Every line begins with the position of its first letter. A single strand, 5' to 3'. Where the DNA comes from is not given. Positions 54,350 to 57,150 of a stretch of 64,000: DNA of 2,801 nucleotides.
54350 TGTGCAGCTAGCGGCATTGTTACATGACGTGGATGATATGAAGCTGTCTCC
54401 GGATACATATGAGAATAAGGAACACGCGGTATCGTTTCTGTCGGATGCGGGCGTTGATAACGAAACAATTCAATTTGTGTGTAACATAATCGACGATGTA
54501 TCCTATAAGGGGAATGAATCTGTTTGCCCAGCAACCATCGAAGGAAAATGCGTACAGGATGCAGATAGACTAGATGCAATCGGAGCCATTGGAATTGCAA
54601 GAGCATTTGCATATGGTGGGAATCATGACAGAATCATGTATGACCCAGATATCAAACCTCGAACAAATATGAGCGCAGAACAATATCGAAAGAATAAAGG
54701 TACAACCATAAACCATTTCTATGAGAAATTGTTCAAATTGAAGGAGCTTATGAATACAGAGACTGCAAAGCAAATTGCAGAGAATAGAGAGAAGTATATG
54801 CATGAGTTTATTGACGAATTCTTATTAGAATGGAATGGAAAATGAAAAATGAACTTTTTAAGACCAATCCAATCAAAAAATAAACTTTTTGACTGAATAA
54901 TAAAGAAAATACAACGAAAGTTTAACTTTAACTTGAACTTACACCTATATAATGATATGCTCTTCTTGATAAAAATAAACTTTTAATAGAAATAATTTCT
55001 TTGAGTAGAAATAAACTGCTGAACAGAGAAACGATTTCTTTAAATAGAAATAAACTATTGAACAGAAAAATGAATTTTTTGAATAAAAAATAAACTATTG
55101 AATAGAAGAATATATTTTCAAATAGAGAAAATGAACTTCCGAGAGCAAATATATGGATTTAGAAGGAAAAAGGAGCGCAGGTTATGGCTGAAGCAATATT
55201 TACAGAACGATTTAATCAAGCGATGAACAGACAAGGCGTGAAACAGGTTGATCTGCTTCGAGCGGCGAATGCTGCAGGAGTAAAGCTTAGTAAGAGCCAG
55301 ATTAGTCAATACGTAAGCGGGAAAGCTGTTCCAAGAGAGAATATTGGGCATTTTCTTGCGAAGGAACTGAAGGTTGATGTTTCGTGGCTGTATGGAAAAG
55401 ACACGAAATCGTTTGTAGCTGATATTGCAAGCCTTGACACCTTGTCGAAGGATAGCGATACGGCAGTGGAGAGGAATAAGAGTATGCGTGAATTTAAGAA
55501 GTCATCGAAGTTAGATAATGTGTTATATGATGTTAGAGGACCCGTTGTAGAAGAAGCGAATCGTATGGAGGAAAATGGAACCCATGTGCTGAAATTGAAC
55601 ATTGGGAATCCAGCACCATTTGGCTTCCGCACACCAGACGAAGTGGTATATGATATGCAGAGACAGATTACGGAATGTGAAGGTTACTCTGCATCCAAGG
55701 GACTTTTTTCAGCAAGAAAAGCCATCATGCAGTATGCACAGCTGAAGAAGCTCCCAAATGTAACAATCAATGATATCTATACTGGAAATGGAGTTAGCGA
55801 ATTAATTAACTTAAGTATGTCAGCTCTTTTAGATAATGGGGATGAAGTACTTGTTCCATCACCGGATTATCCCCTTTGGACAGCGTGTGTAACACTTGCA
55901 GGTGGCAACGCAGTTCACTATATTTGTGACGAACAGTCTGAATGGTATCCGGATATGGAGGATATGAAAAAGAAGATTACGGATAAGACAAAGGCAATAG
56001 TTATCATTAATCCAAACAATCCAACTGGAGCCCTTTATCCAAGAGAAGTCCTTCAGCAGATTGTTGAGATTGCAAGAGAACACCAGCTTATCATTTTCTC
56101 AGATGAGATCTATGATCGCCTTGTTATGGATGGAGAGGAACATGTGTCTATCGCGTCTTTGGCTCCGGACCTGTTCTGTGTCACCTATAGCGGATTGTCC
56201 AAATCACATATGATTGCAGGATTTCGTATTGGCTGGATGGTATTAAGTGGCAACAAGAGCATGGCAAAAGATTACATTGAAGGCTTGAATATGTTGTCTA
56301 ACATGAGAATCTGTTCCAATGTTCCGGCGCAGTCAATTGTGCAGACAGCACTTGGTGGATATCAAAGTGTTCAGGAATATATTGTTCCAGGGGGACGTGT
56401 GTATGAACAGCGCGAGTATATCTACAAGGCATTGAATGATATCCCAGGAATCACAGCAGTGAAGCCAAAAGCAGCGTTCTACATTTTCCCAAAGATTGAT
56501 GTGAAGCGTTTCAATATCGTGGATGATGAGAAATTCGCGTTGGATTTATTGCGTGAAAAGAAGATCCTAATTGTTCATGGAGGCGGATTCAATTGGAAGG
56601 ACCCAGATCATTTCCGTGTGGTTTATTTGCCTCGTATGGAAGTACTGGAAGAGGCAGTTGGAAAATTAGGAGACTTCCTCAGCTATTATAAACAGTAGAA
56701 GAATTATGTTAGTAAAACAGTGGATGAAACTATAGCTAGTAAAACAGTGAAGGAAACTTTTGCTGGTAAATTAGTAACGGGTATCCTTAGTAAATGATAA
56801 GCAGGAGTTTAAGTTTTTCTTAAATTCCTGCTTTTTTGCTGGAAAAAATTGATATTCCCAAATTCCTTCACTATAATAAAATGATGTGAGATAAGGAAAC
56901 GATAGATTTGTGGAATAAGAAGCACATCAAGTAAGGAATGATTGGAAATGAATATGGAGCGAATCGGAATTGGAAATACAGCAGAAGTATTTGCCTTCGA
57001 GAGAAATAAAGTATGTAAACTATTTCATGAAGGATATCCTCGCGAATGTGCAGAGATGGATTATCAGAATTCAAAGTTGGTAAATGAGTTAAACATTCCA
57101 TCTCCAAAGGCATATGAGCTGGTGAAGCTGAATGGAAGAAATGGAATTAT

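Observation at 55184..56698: XRE-HTH fused to a catalytically intact AlaA, with a candidate internal start for enzyme-only protein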

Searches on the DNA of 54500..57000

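Call 15: search_rna_families(source=window, start=54500, end=57000, threshold=evalue, max_evalue=1)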
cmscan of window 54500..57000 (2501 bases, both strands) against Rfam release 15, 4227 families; matches with E-value up to 1: 0.
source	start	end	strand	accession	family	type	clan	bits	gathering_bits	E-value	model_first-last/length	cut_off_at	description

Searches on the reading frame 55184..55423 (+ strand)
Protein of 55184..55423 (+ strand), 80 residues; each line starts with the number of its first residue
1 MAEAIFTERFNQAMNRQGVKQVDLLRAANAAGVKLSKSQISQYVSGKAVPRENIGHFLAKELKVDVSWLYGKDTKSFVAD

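Call 30: search_solved_structures(query=window:55184-55423:+, max_evalue=10, show_alignments=2)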
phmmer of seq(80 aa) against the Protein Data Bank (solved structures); distinct sequences matched with E-value up to 10: 5.
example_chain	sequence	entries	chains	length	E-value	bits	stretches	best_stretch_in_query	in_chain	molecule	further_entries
5a7l_A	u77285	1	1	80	7.3e-09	39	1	7-74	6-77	CI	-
6tri_A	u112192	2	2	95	1e-08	38.6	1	7-74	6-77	CI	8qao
3zhm_A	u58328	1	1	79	1.1e-08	38.5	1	8-73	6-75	CI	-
3zhi_A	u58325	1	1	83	7.2e-08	35.9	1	7-73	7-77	CI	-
3lfp_A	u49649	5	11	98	0.0022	21.7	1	8-72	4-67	Csp231I C protein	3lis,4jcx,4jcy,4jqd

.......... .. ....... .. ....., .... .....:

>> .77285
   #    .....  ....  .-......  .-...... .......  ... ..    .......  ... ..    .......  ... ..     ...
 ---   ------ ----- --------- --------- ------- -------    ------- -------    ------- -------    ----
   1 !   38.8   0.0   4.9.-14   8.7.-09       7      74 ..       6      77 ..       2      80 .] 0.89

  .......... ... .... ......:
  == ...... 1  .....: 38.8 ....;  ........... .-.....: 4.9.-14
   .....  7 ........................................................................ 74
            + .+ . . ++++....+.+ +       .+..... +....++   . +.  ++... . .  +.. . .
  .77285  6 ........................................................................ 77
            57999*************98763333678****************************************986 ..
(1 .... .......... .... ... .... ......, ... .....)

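Call 63: search_dna_similar(query=window:55184-55423:+, collection=phages, mode=protein, max_evalue=0.001, max_rows=12)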
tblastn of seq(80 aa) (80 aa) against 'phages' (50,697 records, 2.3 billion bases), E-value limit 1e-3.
Records with a match: 70; places in all: 70; records where one place covers at least 80% of the query: 70.
Best place of each record, by identity: <60% 70.
By first word of the organism name: Staphylococcus 23; Streptococcus 22; Lactococcus 12; Bacteriophage 6; Enterococcus 4; Lactobacillus 2; Clostridium 1.
By host as written in the record: - 15; Enterococcus faecalis 4; Lactococcus lactis SMQ-86 4; Lactococcus lactis 3; Staphylococcus aureus 3; Staphylococcus aureus subsp. aureus RNSH95 genotype ST78-MRSA-IVa (2B) 2; Streptococcus suis NJ2 serotype 9 2; methicillin-resistant Staphylococcus aureus YMC/09/04/R1988 2; and 33 more.
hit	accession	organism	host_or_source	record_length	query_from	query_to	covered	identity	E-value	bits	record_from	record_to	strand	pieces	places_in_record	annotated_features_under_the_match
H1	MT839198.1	Bacteriophage sp.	human fecal samples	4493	1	73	91%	54.8%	2e-17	80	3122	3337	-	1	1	record has no annotation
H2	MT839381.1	Bacteriophage sp.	human fecal samples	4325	6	72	84%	56.7%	1e-17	81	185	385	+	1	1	record has no annotation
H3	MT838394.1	Bacteriophage sp.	human fecal samples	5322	1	72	90%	47.2%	4e-15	73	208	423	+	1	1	record has no annotation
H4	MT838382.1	Bacteriophage sp.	human fecal samples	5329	1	73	91%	45.5%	4e-11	62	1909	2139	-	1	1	record has no annotation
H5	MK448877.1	Streptococcus phage Javan220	Streptococcus equinus Sb20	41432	8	73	83%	47.1%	8e-11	61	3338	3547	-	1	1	repressor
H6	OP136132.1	Staphylococcus phage phiSa2wa-st6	Staphylococcus aureus 19202 ST6-MRSA-IV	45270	7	76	88%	40.5%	1e-9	57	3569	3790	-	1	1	helix-turn-helix domain-containing protein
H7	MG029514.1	Staphylococcus phage phiSa2wa_st78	Staphylococcus aureus subsp. aureus ...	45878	7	76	88%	40.5%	1e-9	57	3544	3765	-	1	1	hypothetical protein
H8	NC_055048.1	Staphylococcus phage phiSa2wa_st78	Staphylococcus aureus subsp. aureus ...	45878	7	76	88%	40.5%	1e-9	57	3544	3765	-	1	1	hypothetical protein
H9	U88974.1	Streptococcus phage 01205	-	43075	8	74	84%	42.3%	6e-10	59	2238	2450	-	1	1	ORF4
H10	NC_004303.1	Streptococcus phage 01205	-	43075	8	74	84%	42.3%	6e-10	59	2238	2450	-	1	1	transcriptional regulator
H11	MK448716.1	Streptococcus phage Javan249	Streptococcus halotolerans HTS9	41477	1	73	91%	37.7%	2e-7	52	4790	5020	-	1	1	repressor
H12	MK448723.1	Streptococcus phage Javan271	Streptococcus iniae SF1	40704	3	73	89%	38.7%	3e-9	57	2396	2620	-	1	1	repressor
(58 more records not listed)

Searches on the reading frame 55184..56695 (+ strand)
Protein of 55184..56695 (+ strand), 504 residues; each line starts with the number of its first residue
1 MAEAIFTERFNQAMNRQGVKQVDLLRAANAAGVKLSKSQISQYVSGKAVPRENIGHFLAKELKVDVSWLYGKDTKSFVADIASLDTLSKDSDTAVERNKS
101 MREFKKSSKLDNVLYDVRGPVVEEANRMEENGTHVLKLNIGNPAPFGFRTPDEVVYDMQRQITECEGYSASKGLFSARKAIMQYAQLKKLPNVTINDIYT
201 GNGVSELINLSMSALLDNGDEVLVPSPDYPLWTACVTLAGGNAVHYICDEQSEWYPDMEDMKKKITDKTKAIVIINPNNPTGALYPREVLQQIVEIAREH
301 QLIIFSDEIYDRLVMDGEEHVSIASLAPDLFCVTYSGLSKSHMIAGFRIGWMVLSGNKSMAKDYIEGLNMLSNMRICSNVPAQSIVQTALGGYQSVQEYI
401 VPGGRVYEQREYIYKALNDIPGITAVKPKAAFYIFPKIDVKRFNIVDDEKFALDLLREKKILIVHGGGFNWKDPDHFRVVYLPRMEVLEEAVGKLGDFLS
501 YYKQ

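Call 3: search_protein_families(library=pfam, proteins=[window:55184-56695:+], max_evalue=0.01)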
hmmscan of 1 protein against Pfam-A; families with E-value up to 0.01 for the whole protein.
window:55184-56695:+ (504 aa): 5 families
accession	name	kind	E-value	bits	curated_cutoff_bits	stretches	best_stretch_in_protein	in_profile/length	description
PF00155.27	Aminotran_1_2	-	1.7e-55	189.1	19.7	1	134-494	2-360/361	Aminotransferase class I and II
PF01041.23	DegT_DnrJ_EryC1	-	1.5e-06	28.1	19.8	1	208-307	52-145/360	DegT/DnrJ/EryC1/StrS aminotransferase family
PF00266.25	Aminotran_5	-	2e-05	24.2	21.5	1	150-307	11-175/371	Aminotransferase class-V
PF01212.27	Beta_elim_lyase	-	0.009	15.8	27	0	249-307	102-168/288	Beta-eliminating lyase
PF01381.28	HTH_3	-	0.0099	16.3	23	0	30-69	18-55/55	Helix-turn-helix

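Call 4: search_protein_families(library=ncbifam, proteins=[window:55184-56695:+], max_evalue=0.01)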
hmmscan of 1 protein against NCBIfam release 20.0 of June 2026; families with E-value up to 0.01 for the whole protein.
window:55184-56695:+ (504 aa): 85 families (the best 25 are shown)
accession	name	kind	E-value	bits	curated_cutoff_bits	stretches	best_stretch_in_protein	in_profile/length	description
NF006230.0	PRK08363.1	equivalog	2.4e-113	378.9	534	1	105-500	3-393/398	alanine aminotransferase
TIGR01265.1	tyr_nico_aTase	subfamily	2.3e-74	250.8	292.45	1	104-499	3-399/403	tyrosine/nicotianamine family aminotransferase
TIGR01264.1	tyr_amTase_E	equivalog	3.5e-71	240.2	474.25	1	106-498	5-398/403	tyrosine transaminase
NF041091.1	asp_aminotase_Arch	equivalog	2.5e-64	217.5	550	1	123-499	17-375/376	aspartate aminotransferase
NF041364.1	GntC_guanitoxin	equivalog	6.5e-59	199.6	415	1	148-498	10-356/356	guanitoxin biosynthesis PLP-dependent (S)-gamma-hydroxy-L-arginine cyclodehydratase GntC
NF005744.0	PRK07568.1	subfamily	1.2e-58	198.8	389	1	125-502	22-393/398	pyridoxal phosphate-dependent aminotransferase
NF005817.0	PRK07683.1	equivalog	2.8e-54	184.3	575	1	128-500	23-382/387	aminotransferase A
NF005588.0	PRK07309.1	equivalog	1.5e-53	182.1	576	1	134-502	31-389/391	pyridoxal phosphate-dependent aminotransferase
NF005334.0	PRK06855.1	equivalog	7e-52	176.7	443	1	108-434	8-339/434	pyridoxal phosphate-dependent aminotransferase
NF005816.0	PRK07682.1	equivalog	1.1e-51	175.7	620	1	135-501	31-385/390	aminotransferase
NF005305.0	PRK06836.1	equivalog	1.3e-51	176.1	376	1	131-500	31-392/396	pyridoxal phosphate-dependent aminotransferase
NF004975.0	PRK06348.1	equivalog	2.1e-51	175.1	549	1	121-495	17-379/384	pyridoxal phosphate-dependent aminotransferase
NF006756.0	PRK09276.1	subfamily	2.9e-49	168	507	1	123-496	21-383/387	LL-diaminopimelate aminotransferase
TIGR03540.1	DapC_direct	equivalog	3.2e-49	167.8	593.25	1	125-496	21-381/383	LL-diaminopimelate aminotransferase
NF004770.0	PRK06108.1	subfamily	2.3e-47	161.7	422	1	130-500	33-393/396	pyridoxal phosphate-dependent aminotransferase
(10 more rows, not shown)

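Call 6: find_homologous_proteins(query=window:55184-56695:+)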
Query window:55184-56695:+ (504 aa): 8000 proteins with E <= 0.001 among 8000 candidates; the best 120 are listed.
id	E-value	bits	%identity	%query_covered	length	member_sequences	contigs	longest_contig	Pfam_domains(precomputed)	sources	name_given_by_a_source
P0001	0.0e+0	1142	100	100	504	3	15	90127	PF00155.28,PF00266.26,PF01041.24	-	-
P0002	0.0e+0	1101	96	100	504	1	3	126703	PF00155.28,PF01041.24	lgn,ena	-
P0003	0.0e+0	1016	67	100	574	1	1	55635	PF00155.28,PF01041.24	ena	-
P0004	3.4e-294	994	86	100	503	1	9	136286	PF00155.28,PF01041.24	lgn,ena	-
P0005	6.4e-294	993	86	100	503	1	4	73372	PF00155.28,PF01041.24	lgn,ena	-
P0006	1.0e-293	993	86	100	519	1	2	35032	PF00155.28,PF01041.24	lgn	-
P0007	1.2e-293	992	86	100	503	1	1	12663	PF00155.28,PF01041.24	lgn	-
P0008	1.3e-293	992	86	100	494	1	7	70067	PF00155.28,PF01381.29,PF01041.24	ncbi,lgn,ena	-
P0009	2.9e-293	991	86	100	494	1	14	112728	PF00155.28,PF01381.29,PF01041.24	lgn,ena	-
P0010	3.3e-293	991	86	100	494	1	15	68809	PF00155.28,PF01381.29,PF01041.24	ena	-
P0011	3.3e-293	991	86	100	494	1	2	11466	PF00155.28,PF01381.29,PF01041.24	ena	-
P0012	3.8e-293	991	86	100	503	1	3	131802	PF00155.28,PF01041.24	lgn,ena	-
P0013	7.5e-293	990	86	100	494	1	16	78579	PF00155.28,PF01381.29,PF01041.24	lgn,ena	-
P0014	8.5e-293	990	87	100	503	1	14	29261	PF00155.28,PF01041.24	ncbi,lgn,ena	-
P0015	1.0e-292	989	86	100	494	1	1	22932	PF00155.28,PF01381.29,PF01041.24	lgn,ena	-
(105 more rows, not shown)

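Call 10: find_related_loci(query=A1, collection=genome_contigs, flank=3000)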
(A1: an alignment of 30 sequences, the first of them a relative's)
Query A1 (504 aa) in genome_contigs; peptide patterns used: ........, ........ (x = any residue, [..] = any of these).
599 stretches matched a pattern (row limit reached: there are more); 592 encode a relative of the query (tblastn E <= 1e-3); the best 80 are kept; 80 distinct loci.
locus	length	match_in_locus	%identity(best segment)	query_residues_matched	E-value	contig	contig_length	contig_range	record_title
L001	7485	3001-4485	81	6-504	0e+0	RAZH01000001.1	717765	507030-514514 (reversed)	Bacterium 1XD42-54 strain 1XD42-54 Scaffold1_1, whole genome shotgun sequence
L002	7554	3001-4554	77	1-504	0e+0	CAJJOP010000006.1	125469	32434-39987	MAG TPA_asm: uncultured Roseburia sp. isolate ERR1190848-bin.20 genome assembly, contig: NODE_57_length_125469_cov_32.76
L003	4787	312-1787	79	1-504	0e+0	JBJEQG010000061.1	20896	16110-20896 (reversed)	MAG: Acutalibacteraceae bacterium isolate PUUB40_bin.025 NODE_1984_length_20896_cov_13.625354, whole genome shotgun sequ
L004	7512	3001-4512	77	1-504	0e+0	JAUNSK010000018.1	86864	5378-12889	MAG: Oscillospiraceae bacterium isolate S4R_St_23 NODE_88_length_86864_cov_16.694675, whole genome shotgun sequence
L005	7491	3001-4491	78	5-504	0e+0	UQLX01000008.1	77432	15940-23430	uncultured Blautia sp. isolate UMGS412 genome assembly, contig: NODE_69_length_77432_cov_24.871, whole genome shotgun se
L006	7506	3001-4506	78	1-504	0e+0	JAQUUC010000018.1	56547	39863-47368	MAG: Hespellia sp. isolate STD2_134 NODE_1889_length_56547_cov_4.162673_Sandtown_D2, whole genome shotgun sequence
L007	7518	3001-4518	76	1-504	0e+0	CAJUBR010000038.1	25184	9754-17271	MAG TPA_asm: uncultured Lachnospiraceae bacterium isolate MGBC127878 genome assembly, contig: MGBC127878.38, whole genom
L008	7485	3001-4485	77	1-504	0e+0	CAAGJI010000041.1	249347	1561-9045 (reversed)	MAG TPA_asm: Ruminococcaceae bacterium, isolate HGM13203, WGS project CAAGJI010000000 data, contig: SRS476291_7_k119_118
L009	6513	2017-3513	75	1-504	0e+0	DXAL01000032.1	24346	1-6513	MAG TPA_asm: Candidatus Mediterraneibacter merdipullorum isolate ChiSxjej4B16-6421 ChiSxjej4B16M5__C166686_L24346_SAMN08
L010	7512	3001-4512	75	1-504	0e+0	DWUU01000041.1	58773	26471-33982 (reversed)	MAG TPA_asm: Candidatus Mediterraneibacter quadrami isolate ChiBcec15-3976 ChiBcec15__C87421_L58773_SAMN08010102, whole 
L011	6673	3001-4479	76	1-504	0e+0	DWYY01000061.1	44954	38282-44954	MAG TPA_asm: Candidatus Eisenbergiella merdipullorum isolate CHK179-7159 CHK179__C70748_L44954_SAMEA5754823, whole genom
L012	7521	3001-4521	76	1-504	0e+0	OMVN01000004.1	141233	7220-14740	uncultured Clostridiales bacterium isolate RUG009 genome assembly, contig: scaffold_160, whole genome shotgun sequence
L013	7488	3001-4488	75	1-504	0e+0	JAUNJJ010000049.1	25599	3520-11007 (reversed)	MAG: Oscillospiraceae bacterium isolate S2A_St_21 NODE_516_length_25599_cov_17.449812, whole genome shotgun sequence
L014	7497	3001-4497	75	1-504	0e+0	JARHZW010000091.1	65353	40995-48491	MAG: Candidatus Limivicinus sp. isolate cluster1_bin.55 k127_103075, whole genome shotgun sequence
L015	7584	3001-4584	72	4-504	0e+0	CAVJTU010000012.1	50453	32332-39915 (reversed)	uncultured Oscillospiraceae bacterium isolate H07682-L1_cleanbin_000010 genome assembly, contig: Spades_H07682-L1_contig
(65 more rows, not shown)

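Call 29: search_solved_structures(query=window:55184-56695:+, max_evalue=1e-20, show_alignments=1)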
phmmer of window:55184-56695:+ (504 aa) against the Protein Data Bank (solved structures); distinct sequences matched with E-value up to 1e-20: 36.
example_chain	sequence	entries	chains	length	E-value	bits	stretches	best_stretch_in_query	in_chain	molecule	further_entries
4cvq_A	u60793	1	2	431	7.5e-175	585.8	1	100-504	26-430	GLUTAMATE-PYRUVATE AMINOTRANSFERASE ALAA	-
1xi9_A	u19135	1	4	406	9.1e-94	318.4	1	107-499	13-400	putative transaminase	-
1gd9_A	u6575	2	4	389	2.4e-44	155.4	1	135-496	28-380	ASPARTATE AMINOTRANSFERASE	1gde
1dju_A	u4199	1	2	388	3.2e-44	155.1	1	135-496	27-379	AROMATIC AMINOTRANSFERASE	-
4my5_A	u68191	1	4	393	3.8e-43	151.5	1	131-502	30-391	Putative amino acid aminotransferase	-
1o4s_A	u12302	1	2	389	2.3e-42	148.9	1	125-500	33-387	Aspartate aminotransferase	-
1bw0_A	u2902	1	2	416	1.1e-39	140.1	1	133-498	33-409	PROTEIN (TYROSINE AMINOTRANSFERASE)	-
3pdx_A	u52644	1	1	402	2.5e-38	135.6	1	121-499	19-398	Tyrosine aminotransferase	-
5bj3_A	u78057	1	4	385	3.1e-38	135.3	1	124-494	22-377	PROTEIN (ASPARTATE AMINOTRANSFERASE)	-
1b5o_A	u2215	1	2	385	3.3e-38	135.2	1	125-494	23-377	PROTEIN (ASPARTATE AMINOTRANSFERASE)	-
1bkg_A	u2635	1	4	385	3.8e-38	135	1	125-494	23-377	ASPARTATE AMINOTRANSFERASE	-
1bjw_A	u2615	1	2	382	4.5e-38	134.8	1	125-493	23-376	ASPARTATE AMINOTRANSFERASE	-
1gc3_A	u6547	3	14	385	4.6e-38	134.7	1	125-494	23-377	ASPARTATE AMINOTRANSFERASE | PROTEIN (ASPARTATE AMINOTRANSFERASE)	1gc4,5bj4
1b5p_A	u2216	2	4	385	5.4e-38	134.5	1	125-494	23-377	PROTEIN (ASPARTATE AMINOTRANSFERASE) | ASPARTATE AMINOTRANSFERASE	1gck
1j32_A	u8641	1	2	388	2.5e-37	132.3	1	123-499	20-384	aspartate aminotransferase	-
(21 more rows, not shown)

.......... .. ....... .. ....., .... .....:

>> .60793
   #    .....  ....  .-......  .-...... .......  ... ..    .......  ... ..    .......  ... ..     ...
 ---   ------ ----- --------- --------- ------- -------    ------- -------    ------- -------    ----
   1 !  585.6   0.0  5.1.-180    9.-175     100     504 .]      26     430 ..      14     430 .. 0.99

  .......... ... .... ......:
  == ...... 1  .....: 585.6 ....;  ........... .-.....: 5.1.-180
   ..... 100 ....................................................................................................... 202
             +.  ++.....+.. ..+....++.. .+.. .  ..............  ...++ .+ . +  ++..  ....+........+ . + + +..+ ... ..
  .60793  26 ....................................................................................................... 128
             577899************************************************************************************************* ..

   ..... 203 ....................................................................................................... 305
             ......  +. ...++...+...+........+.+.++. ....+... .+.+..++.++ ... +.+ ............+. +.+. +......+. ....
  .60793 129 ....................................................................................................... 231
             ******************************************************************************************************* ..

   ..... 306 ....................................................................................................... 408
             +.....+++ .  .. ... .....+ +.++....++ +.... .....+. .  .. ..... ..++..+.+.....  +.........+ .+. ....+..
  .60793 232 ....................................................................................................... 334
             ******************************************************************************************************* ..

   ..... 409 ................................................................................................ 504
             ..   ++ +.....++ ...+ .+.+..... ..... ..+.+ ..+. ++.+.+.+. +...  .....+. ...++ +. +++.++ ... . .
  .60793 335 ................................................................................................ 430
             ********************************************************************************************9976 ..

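Call 53: find_homologous_proteins(query=window:55184-56695:+, region=1-75, max_evalue=0.00001)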
Query window:55184-56695:+, residues 1-75 (75 aa): 158 proteins with E <= 0.00001 among 177 candidates; the best 120 are listed.
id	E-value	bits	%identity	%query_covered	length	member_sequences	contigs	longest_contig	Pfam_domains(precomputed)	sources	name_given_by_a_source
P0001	4.0e-39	149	100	100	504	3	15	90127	PF00155.28,PF00266.26,PF01041.24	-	-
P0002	9.2e-35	135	91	100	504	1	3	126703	PF00155.28,PF01041.24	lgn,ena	-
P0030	1.2e-27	113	78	99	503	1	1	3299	PF00155.28,PF01041.24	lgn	-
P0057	1.8e-27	112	77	99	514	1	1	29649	PF00155.28,PF00266.26,PF01041.24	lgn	-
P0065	2.6e-27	112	74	97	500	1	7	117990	PF00155.28,PF00266.26,PF01041.24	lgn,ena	-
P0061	2.6e-27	112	74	97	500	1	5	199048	PF00155.28,PF00266.26,PF01041.24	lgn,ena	-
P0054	4.0e-27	111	77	99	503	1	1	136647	PF00155.28,PF00266.26,PF01041.24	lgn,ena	-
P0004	5.1e-27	111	77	100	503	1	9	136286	PF00155.28,PF01041.24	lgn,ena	-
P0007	5.1e-27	111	77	100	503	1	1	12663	PF00155.28,PF01041.24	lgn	-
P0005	7.1e-27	110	79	97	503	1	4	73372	PF00155.28,PF01041.24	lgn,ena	-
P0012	1.6e-26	109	76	100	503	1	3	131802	PF00155.28,PF01041.24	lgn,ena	-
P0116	1.7e-26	109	75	97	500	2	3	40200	PF00155.28,PF00266.26,PF01041.24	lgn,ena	-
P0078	1.8e-26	109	75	100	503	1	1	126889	PF00155.28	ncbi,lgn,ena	-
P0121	1.9e-26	109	75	97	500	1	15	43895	PF00155.28,PF00266.26,PF01041.24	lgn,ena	-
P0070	2.0e-26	109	75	100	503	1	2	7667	PF00155.28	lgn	-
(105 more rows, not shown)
